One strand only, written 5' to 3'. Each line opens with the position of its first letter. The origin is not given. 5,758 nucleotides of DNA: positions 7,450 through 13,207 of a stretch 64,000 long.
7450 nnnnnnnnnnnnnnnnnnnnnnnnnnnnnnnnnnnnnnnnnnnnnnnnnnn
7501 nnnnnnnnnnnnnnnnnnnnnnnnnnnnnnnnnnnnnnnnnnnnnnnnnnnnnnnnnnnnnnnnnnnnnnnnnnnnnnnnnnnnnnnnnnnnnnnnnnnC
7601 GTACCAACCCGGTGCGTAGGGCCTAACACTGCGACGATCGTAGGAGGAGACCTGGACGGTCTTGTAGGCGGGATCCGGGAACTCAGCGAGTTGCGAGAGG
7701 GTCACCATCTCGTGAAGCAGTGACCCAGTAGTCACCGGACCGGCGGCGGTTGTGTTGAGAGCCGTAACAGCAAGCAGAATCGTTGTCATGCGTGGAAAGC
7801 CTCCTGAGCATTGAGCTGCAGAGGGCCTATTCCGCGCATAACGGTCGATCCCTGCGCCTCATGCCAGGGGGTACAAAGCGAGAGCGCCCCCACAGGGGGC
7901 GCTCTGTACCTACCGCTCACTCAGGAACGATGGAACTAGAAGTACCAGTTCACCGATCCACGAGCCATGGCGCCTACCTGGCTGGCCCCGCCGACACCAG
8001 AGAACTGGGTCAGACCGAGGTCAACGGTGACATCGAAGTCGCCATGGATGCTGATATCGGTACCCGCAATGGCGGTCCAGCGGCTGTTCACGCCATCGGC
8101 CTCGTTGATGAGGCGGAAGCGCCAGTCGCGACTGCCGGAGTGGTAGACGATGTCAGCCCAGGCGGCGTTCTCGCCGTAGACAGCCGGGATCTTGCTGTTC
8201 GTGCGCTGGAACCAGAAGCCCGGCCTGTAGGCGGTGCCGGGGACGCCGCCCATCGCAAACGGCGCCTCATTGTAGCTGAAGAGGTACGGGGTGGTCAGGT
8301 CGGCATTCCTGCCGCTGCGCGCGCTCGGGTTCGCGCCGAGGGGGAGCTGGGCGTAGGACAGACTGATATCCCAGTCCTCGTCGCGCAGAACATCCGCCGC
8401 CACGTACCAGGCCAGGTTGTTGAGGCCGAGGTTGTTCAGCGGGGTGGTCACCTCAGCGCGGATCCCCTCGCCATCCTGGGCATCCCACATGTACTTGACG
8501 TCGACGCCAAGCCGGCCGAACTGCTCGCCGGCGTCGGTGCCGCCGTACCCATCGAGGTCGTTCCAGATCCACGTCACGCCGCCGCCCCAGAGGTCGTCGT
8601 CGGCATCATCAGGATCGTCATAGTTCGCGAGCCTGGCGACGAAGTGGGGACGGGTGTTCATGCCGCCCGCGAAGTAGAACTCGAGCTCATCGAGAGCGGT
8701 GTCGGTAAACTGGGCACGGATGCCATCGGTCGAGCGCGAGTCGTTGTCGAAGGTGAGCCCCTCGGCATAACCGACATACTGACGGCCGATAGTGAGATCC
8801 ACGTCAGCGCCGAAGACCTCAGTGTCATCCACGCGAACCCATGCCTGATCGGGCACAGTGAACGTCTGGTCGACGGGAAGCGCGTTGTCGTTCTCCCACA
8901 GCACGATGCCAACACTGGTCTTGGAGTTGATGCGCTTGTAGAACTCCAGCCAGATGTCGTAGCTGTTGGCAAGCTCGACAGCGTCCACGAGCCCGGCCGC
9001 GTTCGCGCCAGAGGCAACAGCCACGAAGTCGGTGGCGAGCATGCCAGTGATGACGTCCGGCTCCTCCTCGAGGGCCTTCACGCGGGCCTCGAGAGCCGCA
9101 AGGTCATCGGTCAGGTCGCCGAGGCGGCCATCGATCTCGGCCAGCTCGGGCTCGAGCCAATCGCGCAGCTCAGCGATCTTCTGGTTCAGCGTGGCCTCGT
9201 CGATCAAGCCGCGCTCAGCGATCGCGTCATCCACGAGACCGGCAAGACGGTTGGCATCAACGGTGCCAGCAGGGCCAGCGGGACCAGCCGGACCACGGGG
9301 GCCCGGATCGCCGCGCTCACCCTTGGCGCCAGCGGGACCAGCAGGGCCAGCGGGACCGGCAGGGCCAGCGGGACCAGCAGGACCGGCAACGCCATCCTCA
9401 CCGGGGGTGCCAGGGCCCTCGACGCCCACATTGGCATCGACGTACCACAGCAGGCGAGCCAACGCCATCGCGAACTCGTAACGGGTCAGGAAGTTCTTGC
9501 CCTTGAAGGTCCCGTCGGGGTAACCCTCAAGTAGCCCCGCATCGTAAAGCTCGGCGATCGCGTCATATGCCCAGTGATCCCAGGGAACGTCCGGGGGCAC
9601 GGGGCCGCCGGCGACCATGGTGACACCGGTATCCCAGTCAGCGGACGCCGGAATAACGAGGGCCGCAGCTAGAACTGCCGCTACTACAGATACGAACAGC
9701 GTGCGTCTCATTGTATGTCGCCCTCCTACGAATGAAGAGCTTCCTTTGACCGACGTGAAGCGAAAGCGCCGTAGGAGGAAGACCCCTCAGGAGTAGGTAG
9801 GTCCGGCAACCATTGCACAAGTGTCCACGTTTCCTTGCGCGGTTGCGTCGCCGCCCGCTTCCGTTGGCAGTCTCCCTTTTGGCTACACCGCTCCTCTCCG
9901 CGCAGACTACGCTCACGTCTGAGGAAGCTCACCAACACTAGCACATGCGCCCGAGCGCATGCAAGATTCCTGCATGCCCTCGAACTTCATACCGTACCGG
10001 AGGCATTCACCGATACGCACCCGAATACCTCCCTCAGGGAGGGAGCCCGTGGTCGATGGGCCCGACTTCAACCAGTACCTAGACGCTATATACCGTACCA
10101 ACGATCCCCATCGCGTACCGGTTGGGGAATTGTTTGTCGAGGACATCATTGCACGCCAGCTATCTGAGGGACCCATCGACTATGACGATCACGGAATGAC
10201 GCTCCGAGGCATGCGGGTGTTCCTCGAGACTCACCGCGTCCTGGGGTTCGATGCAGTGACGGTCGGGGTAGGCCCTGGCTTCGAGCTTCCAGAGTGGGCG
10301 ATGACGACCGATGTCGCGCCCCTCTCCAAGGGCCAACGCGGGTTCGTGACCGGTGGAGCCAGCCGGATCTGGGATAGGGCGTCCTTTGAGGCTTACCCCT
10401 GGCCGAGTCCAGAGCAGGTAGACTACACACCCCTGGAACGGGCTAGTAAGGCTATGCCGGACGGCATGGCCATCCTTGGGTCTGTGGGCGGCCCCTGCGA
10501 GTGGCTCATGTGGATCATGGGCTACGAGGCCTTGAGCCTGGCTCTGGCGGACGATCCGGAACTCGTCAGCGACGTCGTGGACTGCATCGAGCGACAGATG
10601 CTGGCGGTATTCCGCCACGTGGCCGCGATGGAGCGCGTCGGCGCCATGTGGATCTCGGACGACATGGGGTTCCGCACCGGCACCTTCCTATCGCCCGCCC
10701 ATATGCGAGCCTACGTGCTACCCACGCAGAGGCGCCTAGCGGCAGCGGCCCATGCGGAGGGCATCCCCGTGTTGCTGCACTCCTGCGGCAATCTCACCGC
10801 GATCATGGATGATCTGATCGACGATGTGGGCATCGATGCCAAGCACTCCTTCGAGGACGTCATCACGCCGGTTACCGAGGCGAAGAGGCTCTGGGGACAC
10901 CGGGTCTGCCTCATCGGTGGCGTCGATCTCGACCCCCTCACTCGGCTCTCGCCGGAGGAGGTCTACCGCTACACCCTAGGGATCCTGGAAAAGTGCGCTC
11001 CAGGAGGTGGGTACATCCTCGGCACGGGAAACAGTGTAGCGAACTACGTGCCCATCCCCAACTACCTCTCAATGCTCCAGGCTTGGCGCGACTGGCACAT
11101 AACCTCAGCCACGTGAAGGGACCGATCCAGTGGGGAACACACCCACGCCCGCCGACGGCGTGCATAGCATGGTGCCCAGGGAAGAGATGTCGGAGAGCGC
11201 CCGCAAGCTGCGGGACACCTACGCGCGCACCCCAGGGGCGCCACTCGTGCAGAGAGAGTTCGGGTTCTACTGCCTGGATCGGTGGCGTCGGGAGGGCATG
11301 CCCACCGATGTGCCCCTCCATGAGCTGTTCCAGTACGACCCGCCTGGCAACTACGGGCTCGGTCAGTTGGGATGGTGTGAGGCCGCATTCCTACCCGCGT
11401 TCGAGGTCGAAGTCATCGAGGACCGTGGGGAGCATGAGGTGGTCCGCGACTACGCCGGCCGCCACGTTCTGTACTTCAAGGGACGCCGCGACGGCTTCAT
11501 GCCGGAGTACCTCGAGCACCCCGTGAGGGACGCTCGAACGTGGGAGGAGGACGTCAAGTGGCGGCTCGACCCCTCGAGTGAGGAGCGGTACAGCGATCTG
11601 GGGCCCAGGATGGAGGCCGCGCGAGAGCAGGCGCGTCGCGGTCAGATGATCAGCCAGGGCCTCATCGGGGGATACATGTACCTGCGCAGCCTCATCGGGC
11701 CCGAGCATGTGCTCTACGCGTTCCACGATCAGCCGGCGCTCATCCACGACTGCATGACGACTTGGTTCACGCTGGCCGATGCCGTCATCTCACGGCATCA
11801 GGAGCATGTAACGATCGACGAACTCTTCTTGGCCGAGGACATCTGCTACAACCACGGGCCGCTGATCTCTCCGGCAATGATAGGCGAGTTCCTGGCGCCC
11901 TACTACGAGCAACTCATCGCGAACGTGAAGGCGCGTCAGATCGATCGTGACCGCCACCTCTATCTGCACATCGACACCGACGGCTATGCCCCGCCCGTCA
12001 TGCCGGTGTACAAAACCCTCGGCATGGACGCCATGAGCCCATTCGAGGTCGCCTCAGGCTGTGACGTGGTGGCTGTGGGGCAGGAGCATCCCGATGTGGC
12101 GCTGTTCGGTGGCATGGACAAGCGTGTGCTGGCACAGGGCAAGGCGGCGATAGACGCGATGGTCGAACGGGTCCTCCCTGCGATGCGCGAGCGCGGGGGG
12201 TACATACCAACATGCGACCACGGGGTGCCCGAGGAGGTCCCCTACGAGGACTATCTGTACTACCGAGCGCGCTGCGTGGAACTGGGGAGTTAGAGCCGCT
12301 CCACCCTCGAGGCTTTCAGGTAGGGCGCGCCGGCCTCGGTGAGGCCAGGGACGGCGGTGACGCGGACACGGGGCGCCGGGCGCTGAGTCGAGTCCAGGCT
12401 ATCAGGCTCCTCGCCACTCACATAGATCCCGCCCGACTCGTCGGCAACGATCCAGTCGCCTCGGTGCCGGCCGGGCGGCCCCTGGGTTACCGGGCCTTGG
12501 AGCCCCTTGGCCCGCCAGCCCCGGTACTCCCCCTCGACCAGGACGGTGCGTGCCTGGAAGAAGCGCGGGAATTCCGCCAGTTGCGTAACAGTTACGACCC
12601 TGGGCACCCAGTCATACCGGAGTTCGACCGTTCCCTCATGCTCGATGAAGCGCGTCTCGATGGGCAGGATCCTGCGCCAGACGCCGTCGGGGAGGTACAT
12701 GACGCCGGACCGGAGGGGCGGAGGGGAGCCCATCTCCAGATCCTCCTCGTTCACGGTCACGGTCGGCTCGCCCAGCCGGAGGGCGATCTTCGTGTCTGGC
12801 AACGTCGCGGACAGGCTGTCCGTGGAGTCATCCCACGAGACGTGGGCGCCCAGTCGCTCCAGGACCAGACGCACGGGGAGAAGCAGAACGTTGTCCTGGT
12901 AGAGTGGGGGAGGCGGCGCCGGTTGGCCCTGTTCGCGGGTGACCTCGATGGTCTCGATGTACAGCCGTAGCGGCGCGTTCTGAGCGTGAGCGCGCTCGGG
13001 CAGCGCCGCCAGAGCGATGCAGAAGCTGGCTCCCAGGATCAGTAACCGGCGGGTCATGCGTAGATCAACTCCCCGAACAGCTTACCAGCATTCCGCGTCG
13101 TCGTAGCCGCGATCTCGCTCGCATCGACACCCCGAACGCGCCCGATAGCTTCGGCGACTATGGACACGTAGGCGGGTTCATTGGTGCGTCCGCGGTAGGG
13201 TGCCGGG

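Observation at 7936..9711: OmpM/SlpA-like outer-membrane tether with an inserted collagen-like (GPA)n triple-helix module encoded by tandem 9-bp repeats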

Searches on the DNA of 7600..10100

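Call 72: search_rna_families(source=window, start=7600, end=10100, threshold=evalue, max_evalue=1)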
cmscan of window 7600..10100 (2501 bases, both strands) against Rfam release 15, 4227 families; matches with E-value up to 1: 0.
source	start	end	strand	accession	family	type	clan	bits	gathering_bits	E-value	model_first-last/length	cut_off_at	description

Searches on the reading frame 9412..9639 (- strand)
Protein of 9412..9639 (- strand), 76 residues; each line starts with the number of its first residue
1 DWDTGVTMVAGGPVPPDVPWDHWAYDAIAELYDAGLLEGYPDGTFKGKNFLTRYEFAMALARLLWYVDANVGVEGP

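Call 55: find_homologous_proteins(query=window:9412-9639:-, max_evalue=0.000001)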
Query seq(76 aa) (76 aa): 19 proteins with E <= 0.000001 among 19 candidates.
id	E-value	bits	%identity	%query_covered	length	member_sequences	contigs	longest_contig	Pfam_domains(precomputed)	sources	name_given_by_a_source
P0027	1.4e-36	142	97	86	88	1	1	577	PF00395.26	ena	-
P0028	1.7e-31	126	97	76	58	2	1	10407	PF00395.26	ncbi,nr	ncbi:MAG: hypothetical protein GF320_01615, partial [Armatimonadia bacterium]|nr:hypothetical protei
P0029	1.6e-27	113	71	95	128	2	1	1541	PF01391.24,PF00395.26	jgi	-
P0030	9.9e-17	79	69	68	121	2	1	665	PF00395.26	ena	-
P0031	2.4e-16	77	62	79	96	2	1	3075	PF00395.26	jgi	-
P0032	4.9e-15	73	66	70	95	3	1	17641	PF00395.26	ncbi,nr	ncbi:MAG: S-layer homology domain-containing protein, partial [Armatimonadota bacterium]|nr:S-layer 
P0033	1.2e-14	72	55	89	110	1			PF00395.26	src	-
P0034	1.6e-14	72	60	76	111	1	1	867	PF00395.26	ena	-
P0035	2.1e-14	71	69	68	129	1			PF00395.26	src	-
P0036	2.4e-14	71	60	72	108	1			PF00395.26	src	-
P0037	3.3e-14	71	57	83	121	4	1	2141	PF00395.26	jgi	-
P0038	3.4e-14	71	57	83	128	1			PF00395.26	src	-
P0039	3.5e-14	71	53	89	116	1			PF00395.26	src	-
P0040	3.8e-14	70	57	83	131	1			PF00395.26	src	-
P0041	1.7e-13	68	68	62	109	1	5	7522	PF00395.26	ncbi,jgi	-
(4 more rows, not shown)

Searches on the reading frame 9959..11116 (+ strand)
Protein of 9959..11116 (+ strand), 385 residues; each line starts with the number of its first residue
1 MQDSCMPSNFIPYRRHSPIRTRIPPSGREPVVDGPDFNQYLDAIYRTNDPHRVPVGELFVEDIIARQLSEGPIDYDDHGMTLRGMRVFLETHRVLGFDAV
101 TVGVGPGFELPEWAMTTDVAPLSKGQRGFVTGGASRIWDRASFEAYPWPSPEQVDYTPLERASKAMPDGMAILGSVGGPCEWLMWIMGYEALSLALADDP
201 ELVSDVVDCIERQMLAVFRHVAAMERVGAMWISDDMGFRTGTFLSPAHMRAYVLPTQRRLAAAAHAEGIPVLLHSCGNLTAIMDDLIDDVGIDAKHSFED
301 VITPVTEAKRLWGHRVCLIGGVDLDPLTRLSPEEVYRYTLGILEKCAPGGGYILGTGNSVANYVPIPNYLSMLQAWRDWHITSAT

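Call 14: search_protein_families(library=pfam, proteins=[window:9959-11116:+], max_evalue=0.001)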
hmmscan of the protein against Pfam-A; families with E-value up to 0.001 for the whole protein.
window:9959-11116:+ (385 aa): 1 family
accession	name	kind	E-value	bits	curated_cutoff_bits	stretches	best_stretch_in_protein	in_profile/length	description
PF01208.23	URO-D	-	2.2e-23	83.3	23.9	1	156-378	123-345/346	Uroporphyrinogen decarboxylase (URO-D)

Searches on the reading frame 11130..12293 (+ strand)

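Call 14: search_protein_families(library=pfam, proteins=[window:11130-12293:+], max_evalue=0.001)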
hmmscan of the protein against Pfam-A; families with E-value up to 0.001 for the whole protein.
window:11130-12293:+ (387 aa): 1 family
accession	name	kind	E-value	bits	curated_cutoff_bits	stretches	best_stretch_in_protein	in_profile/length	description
PF01208.23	URO-D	-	3.4e-11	43.2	23.9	1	177-374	141-335/346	Uroporphyrinogen decarboxylase (URO-D)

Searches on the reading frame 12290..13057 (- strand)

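Call 14: search_protein_families(library=pfam, proteins=[window:12290-13057:-], max_evalue=0.001)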
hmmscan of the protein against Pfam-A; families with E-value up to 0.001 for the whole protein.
window:12290-13057:- (255 aa): 1 family
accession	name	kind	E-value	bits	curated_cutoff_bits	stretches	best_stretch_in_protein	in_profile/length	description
PF07833.16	Cu_amine_oxidN1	-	3.7e-16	59.5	24.2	1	49-144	11-106/108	Copper amine oxidase N-terminal domain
